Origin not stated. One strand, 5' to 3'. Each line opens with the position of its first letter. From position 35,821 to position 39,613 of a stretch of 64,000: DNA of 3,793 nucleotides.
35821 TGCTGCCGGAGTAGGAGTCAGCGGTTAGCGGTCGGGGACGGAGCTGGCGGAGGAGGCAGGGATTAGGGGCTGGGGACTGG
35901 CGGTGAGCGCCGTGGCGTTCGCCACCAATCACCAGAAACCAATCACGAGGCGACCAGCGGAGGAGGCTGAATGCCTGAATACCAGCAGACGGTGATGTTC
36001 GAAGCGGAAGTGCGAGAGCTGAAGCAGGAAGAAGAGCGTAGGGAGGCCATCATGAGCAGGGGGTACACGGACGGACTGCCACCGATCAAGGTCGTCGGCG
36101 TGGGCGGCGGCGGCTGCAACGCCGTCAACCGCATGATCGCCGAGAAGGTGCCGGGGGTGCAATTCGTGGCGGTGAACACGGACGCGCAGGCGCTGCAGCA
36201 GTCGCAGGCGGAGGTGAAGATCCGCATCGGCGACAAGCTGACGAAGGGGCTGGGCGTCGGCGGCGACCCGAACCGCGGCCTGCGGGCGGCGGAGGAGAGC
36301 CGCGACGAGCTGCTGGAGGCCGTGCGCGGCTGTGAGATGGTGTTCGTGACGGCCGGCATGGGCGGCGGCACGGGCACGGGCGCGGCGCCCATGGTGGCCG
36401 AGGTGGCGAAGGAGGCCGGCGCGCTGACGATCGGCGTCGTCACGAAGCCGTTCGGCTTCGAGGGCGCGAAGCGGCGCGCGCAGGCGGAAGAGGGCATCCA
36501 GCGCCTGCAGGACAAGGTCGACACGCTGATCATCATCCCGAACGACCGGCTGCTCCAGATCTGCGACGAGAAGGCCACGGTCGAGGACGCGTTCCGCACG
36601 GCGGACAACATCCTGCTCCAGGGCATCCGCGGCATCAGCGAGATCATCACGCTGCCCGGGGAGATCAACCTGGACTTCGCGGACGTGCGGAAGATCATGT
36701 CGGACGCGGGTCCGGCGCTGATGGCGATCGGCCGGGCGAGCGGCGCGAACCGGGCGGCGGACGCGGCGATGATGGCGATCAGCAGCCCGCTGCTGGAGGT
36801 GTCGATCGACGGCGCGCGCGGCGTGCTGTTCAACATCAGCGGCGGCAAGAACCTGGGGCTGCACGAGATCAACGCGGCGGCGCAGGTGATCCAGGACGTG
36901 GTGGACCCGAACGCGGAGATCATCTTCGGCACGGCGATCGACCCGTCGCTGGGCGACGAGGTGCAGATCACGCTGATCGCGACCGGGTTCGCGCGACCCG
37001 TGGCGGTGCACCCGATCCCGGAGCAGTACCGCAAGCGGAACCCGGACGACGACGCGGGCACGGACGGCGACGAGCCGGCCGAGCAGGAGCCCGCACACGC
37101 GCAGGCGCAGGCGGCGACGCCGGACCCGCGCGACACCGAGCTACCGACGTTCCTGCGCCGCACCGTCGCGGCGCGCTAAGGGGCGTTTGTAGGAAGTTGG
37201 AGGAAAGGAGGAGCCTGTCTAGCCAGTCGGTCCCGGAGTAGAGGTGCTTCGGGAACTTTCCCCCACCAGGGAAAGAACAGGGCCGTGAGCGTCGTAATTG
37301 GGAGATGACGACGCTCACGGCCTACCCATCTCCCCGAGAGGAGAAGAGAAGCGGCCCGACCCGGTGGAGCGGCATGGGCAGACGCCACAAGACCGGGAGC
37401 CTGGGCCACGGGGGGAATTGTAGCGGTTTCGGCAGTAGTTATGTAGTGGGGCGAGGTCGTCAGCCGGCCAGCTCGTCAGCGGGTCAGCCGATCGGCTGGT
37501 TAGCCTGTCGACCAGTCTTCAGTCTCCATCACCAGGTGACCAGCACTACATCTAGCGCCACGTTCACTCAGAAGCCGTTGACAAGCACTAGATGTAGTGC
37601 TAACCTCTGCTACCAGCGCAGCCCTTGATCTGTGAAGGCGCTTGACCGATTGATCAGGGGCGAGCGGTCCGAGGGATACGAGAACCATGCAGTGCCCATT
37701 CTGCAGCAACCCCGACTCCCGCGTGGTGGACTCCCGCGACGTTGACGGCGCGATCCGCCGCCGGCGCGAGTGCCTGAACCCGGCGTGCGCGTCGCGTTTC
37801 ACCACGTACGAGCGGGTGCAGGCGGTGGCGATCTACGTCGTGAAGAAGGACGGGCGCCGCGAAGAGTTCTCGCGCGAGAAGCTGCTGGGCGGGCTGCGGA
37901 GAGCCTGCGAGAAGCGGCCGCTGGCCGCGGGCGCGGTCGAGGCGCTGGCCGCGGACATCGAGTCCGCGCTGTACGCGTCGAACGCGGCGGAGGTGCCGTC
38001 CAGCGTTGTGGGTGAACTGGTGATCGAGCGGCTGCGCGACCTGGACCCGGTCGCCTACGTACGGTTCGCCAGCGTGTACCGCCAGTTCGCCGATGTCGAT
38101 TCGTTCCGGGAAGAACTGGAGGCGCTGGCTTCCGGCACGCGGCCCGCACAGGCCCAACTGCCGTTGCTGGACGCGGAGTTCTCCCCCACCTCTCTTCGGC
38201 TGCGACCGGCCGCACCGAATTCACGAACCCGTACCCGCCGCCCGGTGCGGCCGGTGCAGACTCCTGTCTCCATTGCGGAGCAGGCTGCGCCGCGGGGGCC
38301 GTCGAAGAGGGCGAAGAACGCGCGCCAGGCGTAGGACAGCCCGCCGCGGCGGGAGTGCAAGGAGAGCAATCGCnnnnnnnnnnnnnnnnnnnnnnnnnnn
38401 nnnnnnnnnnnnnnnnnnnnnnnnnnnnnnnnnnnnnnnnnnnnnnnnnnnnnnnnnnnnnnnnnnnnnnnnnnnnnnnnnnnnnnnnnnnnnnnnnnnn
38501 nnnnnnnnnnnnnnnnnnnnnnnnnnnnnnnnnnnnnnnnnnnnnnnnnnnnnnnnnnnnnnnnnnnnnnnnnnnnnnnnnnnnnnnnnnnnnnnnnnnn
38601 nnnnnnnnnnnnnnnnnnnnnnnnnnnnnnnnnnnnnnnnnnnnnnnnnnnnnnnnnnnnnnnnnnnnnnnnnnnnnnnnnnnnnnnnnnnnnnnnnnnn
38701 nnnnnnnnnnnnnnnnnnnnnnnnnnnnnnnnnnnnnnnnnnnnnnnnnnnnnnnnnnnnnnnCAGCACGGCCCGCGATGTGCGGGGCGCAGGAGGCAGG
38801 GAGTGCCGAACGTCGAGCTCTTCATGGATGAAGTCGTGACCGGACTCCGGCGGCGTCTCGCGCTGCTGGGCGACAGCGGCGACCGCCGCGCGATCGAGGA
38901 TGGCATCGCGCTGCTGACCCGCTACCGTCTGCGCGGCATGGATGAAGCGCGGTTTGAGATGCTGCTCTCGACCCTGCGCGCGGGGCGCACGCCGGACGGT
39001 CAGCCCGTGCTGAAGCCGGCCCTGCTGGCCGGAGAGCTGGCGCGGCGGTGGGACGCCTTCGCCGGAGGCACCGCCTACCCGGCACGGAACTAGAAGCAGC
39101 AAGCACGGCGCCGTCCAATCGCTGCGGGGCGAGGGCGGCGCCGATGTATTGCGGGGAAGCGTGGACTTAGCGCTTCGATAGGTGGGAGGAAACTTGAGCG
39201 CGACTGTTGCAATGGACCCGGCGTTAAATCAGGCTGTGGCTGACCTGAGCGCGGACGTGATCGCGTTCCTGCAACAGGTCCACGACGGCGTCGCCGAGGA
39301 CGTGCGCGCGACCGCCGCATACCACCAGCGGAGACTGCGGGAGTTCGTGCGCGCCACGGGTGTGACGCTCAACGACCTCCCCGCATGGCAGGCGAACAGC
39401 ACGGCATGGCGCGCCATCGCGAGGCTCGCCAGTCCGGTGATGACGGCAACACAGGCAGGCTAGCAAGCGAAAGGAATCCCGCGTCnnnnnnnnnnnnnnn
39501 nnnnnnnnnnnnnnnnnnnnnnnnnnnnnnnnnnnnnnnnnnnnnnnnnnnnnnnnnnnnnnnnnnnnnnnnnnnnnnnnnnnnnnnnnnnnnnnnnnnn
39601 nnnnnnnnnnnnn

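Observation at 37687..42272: nrdR - three unknown small genes - nrdJ operon; NrdR carries a C-terminal extension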

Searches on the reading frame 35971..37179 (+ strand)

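Call 3: search_protein_families(library=pfam, proteins=[window:35971-37179:+], max_evalue=1)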
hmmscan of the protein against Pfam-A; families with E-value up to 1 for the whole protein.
window:35971-37179:+ (402 aa): 6 families
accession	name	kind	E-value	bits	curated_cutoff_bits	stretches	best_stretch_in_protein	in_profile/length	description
PF00091.31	Tubulin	-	8.4e-52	176.6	33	1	39-199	2-190/190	Tubulin/FtsZ family, GTPase domain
PF12327.13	FtsZ_C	-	2.2e-33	114.9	27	1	247-340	1-94/95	FtsZ family, C-terminal domain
PF04055.27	Radical_SAM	-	0.0012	19.5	29.5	1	107-239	26-162/166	Radical SAM superfamily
PF13809.12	Tubulin_2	-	0.003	17.3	27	1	41-79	2-49/356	Tubulin like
PF13460.12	NAD_binding_10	-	0.016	15.5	27.2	1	109-157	49-96/184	NAD(P)H-binding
PF13685.12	Fe-ADH_2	-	0.069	13.6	28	1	40-72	77-108/149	Iron-containing alcohol dehydrogenase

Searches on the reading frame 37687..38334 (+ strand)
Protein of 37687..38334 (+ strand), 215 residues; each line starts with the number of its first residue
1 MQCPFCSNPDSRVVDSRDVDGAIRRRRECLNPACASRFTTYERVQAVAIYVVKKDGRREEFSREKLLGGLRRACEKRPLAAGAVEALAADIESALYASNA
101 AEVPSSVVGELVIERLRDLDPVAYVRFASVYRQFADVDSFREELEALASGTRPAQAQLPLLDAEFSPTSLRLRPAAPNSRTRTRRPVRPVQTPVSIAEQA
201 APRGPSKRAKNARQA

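Call 3: search_protein_families(library=pfam, proteins=[window:37687-38334:+], max_evalue=1)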
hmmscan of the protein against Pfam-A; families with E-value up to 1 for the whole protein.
window:37687-38334:+ (215 aa): 3 families
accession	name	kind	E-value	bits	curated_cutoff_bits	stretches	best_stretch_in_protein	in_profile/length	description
PF03477.21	ATP-cone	-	1.7e-20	73.8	25.8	1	49-136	1-87/88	ATP cone domain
PF22811.2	Zn_ribbon_NrdR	-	1.9e-17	63.4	27.2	1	1-42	1-42/42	Transcriptional repressor NrdR-like, N-terminal domain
PF04606.18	Ogr_Delta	-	0.23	11.8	26.3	1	3-45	2-44/47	Ogr/Delta-like zinc finger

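Call 4: search_protein_families(library=ncbifam, proteins=[window:37687-38334:+], max_evalue=1)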
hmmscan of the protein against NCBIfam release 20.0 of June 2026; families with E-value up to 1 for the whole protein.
window:37687-38334:+ (215 aa): 3 families
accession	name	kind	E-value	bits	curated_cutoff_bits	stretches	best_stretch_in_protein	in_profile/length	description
TIGR00244.1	TIGR00244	equivalog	3.1e-54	183.1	124.65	1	1-147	1-147/147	transcriptional regulator NrdR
NF007241.0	PRK09678.1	equivalog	0.023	15.2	116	1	1-47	2-48/72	DNA-binding transcriptional regulator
NF006732.0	PRK09263.1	equivalog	0.17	10.2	657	1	49-137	3-90/712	anaerobic ribonucleoside-triphosphate reductase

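Call 10: find_encoding_contigs(protein=window:37687-38334:+, flank=10000, max_places=6)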
Protein window:37687-38334:+ (215 aa): 4 contigs read that carry it; 3 places shown.
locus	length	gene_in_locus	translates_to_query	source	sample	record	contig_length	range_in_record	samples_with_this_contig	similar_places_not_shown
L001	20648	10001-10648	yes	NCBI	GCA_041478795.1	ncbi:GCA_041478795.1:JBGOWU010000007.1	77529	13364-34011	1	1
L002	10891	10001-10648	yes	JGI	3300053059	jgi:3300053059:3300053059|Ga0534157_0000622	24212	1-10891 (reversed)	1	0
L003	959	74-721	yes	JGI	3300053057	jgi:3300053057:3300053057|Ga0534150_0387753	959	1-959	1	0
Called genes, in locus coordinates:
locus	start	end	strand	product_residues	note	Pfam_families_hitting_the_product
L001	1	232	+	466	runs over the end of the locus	PF21799:MurD-like_N, PF08245:Mur_ligase_M, PF02875:Mur_ligase_C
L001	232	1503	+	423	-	PF01098:FTSW_RODA_SPOVE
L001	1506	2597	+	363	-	PF03033:Glyco_transf_28, PF04101:Glyco_tran_28_C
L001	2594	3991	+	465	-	PF01225:Mur_ligase, PF08245:Mur_ligase_M, PF02875:Mur_ligase_C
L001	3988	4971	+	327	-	PF01565:FAD_binding_4, PF02873:MurB_C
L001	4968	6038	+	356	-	PF01820:Dala_Dala_lig_N, PF02786:CPSase_L_D2 (weak), PF02222:ATP-grasp, PF07478:Dala_Dala_lig_C, PF13535:ATP-grasp_4 (faint)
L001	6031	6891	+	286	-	PF08478:POTRA_1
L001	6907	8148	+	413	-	PF11104:PilM_2 (faint), PF14450:FtsA (weak), PF02491:SHS2_FTSA, PF06723:MreB_Mbl, PF06277:EutA (weak), PF14450:FtsA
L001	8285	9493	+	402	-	PF00091:Tubulin, PF12327:FtsZ_C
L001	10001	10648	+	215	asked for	PF22811:Zn_ribbon_NrdR, PF03477:ATP-cone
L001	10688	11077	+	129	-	-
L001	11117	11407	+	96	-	-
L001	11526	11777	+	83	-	-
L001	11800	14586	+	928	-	PF08471:Ribonuc_red_2_N, PF02867:Ribonuc_red_lgC, PF12637:TSCPD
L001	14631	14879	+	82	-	-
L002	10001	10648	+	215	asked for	PF22811:Zn_ribbon_NrdR, PF03477:ATP-cone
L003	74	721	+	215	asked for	PF22811:Zn_ribbon_NrdR, PF03477:ATP-cone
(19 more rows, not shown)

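Call 65: find_related_loci(query=A5, collection=metagenome_contigs, flank=3000)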
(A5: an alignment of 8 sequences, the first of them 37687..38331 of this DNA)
Query A5 (215 aa) in metagenome_contigs; peptide patterns used: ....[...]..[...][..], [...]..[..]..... (x = any residue, [..] = any of these).
600 stretches matched a pattern (row limit reached: there are more); 594 encode a relative of the query (tblastn E <= 1e-3); the best 80 are kept; 80 distinct loci.
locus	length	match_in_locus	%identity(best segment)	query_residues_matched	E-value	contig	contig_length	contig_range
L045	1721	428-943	54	1-173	3e-63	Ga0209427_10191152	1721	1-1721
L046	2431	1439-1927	50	1-164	8e-56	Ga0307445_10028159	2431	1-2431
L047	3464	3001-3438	55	1-148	6e-55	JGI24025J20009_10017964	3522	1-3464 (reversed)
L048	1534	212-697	51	1-161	2e-55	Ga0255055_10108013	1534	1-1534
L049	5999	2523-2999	52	1-160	1e-53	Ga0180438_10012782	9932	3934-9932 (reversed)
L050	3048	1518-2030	51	1-189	3e-53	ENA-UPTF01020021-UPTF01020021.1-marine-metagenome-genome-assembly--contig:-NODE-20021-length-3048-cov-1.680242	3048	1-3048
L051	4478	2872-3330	54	1-155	4e-52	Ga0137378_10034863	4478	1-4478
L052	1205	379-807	58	3-147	2e-54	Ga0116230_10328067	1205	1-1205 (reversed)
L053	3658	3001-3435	59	1-147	8e-52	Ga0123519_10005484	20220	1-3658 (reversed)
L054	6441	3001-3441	53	1-147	8e-51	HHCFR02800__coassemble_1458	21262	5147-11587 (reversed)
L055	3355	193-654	53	1-154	2e-50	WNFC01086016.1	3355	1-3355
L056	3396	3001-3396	61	1-134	1e-50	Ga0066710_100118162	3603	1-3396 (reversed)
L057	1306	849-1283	53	1-147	8e-53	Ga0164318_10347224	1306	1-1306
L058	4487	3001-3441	54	1-149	1e-50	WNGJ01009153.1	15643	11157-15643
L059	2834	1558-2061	52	1-166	3e-50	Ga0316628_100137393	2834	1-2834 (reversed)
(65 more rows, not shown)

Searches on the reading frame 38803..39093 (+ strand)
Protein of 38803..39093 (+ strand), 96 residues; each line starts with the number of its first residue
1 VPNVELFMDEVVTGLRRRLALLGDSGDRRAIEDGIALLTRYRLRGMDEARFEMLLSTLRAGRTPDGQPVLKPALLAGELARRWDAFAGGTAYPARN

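Call 3: search_protein_families(library=pfam, proteins=[window:38803-39093:+], max_evalue=1)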
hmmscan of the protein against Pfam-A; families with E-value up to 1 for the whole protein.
window:38803-39093:+ (96 aa): 0 families

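Call 4: search_protein_families(library=ncbifam, proteins=[window:38803-39093:+], max_evalue=1)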
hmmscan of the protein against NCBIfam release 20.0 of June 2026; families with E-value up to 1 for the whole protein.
window:38803-39093:+ (96 aa): 0 families

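Call 12: find_homologous_proteins(query=window:38803-39093:+, max_evalue=0.01)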
Query window:38803-39093:+ (96 aa): 99 proteins with E <= 0.01 among 145 candidates.
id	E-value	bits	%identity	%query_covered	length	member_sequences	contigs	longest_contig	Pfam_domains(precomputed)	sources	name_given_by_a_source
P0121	1.7e-50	187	93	100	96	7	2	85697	-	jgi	jgi:hypothetical protein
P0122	7.4e-50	185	93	100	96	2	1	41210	-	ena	-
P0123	2.2e-48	180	93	99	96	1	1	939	-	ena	-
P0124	3.9e-36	141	76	100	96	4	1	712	-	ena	-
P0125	3.9e-36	141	76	100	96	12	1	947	-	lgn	-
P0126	9.4e-36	140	75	100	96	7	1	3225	-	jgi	jgi:hypothetical protein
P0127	1.3e-34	136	74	100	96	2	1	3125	-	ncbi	-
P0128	4.7e-34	134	72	100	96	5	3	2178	-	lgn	-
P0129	8.9e-34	133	73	100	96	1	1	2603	-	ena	-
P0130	4.7e-33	131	73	90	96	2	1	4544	-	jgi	jgi:hypothetical protein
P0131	5.7e-33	131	72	100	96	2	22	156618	-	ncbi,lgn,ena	-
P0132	6.5e-33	131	70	100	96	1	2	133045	-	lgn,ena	-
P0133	7.1e-33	130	74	92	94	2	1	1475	-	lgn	-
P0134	8.2e-33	130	75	92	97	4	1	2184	-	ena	-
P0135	8.5e-33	130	72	100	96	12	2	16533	-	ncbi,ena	-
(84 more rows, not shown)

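Call 31: predict_structure(alignment_id=A2)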
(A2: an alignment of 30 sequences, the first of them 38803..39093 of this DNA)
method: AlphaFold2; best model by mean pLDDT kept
length: 96 residues; sequences in the alignment: 30
mean_pLDDT: 83.4   pTM: 0.73
mean pLDDT of the five models: 83.4, 82.3, 82.1, 81.4, 78.6
residues with pLDDT >= 90: 25; 70-90: 61; 50-70: 5; < 50: 5
segments of 3 or more residues with pLDDT < 50: 92-96
pLDDT, mean of each block of 10 residues (from residue 1): 82 91 86 91 86 90 81 88 79 46
secondary structure, 60 per line:
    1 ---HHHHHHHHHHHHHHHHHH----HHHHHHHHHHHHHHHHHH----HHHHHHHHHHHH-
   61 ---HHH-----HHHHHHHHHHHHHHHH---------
elements in order: H4-21 H26-43 H48-59 H72-87

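Call 36: search_solved_structures(query=A2, max_evalue=10)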
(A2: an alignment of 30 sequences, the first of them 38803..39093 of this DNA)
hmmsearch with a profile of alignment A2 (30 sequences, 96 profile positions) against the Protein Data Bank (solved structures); distinct sequences matched with E-value up to 10: 6.
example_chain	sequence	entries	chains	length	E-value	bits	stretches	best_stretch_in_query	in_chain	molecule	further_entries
4wba_A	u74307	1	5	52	0.19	14.9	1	4-38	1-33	Non-structural glycoprotein NSP4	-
5y2h_D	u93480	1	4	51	0.51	13.6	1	3-33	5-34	Nonstructural protein 4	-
5y2e_D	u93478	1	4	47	0.58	13.4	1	4-38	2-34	Non-structural glycoprotein 4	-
2we7_A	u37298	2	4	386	0.82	12.9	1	19-83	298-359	Xanthine dehydrogenase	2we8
7nlf_A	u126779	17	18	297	1.1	12.5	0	43-72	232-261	Acetylglutamate kinase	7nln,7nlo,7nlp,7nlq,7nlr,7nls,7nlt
9ccb_A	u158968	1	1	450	1.2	12.3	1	15-88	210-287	Radical SAM core domain-containing protein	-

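Call 86: search_protein_families(library=padloc, proteins=[window:38803-39093:+], max_evalue=0.1)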
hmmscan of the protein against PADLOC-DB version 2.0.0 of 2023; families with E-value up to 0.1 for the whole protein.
window:38803-39093:+ (96 aa): 0 families

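Call 87: search_protein_families(library=phrogs, proteins=[window:38803-39093:+], max_evalue=0.1)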
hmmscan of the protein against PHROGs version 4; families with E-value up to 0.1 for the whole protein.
window:38803-39093:+ (96 aa): 0 families

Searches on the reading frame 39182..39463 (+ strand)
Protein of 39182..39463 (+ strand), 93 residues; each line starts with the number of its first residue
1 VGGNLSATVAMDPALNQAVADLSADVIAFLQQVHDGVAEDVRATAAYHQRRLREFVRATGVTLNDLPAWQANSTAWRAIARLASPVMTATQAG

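Call 3: search_protein_families(library=pfam, proteins=[window:39182-39463:+], max_evalue=1)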
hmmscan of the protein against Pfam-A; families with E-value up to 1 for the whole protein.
window:39182-39463:+ (93 aa): 4 families
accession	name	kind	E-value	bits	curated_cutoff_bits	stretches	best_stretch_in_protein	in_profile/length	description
PF19955.5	EAD1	-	0.0063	17.4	24.2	1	43-84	16-60/90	Effector-associated domain 1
PF22654.1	DUF7008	-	0.012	15.2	42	1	19-74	307-362/368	Domain of unknown function (DUF7008)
PF20271.3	CATASP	-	0.17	12.2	29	1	63-93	6-36/86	CATRA-Associated Small Protein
PF06875.16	PRF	-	0.22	11.4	22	1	6-47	14-54/214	Plethodontid receptivity factor PRF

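Call 4: search_protein_families(library=ncbifam, proteins=[window:39182-39463:+], max_evalue=1)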
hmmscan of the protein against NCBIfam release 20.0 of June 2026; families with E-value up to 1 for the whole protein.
window:39182-39463:+ (93 aa): 0 families

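Call 13: find_homologous_proteins(query=window:39194-39463:+, max_evalue=0.01)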
Query window:39194-39463:+ (89 aa): 13 proteins with E <= 0.01 among 19 candidates.
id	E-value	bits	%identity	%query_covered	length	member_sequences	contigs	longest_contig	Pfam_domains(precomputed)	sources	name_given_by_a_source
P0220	1.0e-45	170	100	93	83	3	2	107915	-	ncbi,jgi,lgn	jgi:hypothetical protein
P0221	1.7e-42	160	93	93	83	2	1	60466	-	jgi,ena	-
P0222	3.6e-41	156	88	100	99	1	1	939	-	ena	-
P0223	1.9e-28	116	73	93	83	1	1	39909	-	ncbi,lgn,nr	ncbi:MAG: hypothetical protein HY874_05045 [Chloroflexi bacterium]|nr:hypothetical protein [Chlorofl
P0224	2.4e-27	112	73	93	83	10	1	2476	-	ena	-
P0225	3.2e-27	112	65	96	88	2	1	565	-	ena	-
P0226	4.6e-27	111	71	93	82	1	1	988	-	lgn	-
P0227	7.5e-27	111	68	96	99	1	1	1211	-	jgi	-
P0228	2.7e-26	109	76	89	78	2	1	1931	-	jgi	jgi:hypothetical protein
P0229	3.2e-26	109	71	93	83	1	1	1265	-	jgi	jgi:hypothetical protein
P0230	1.3e-25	107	69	97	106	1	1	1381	-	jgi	-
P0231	1.9e-25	106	65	96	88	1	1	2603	-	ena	-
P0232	7.2e-16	76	55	96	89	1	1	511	-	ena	-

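Call 37: search_solved_structures(query=A3, max_evalue=10)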
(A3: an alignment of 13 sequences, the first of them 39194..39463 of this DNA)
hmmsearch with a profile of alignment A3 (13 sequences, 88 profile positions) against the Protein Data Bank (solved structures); distinct sequences matched with E-value up to 10: 8.
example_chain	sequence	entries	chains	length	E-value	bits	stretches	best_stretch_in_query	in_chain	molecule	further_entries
7pvp_A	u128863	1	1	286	3.2e-05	27.2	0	57-80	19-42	SAKe6BC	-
2a4k_A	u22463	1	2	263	0.12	15.8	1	7-88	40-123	3-oxoacyl-[acyl carrier protein] reductase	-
2cf7_A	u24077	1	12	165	0.12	15.7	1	7-29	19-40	DPR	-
1umn_A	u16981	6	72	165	0.12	15.7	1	7-29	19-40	DPS-LIKE PEROXIDE RESISTANCE PROTEIN | DNA PROTECTION DURING STARVATION PROTEIN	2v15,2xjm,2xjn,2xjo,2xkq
2bw1_A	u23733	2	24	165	0.12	15.7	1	7-29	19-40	DPS-LIKE PEROXIDE RESISTANCE PROTEIN | DNA PROTECTION DURING STARVATION PROTEIN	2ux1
2wla_A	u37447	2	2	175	0.22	14.9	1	7-29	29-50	DPS-LIKE PEROXIDE RESISTANCE PROTEIN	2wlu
2xgw_A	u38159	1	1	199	0.25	14.8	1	7-29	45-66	PEROXIDE RESISTANCE PROTEIN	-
4s12_A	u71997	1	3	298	0.92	12.9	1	16-57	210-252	N-acetylmuramic acid 6-phosphate etherase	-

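Call 86: search_protein_families(library=padloc, proteins=[window:39194-39463:+], max_evalue=0.1)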
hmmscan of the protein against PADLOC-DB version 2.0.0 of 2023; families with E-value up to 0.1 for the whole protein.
window:39194-39463:+ (89 aa): 0 families

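Call 87: search_protein_families(library=phrogs, proteins=[window:39194-39463:+], max_evalue=0.1)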
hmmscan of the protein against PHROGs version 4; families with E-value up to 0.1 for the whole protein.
window:39194-39463:+ (89 aa): 0 families
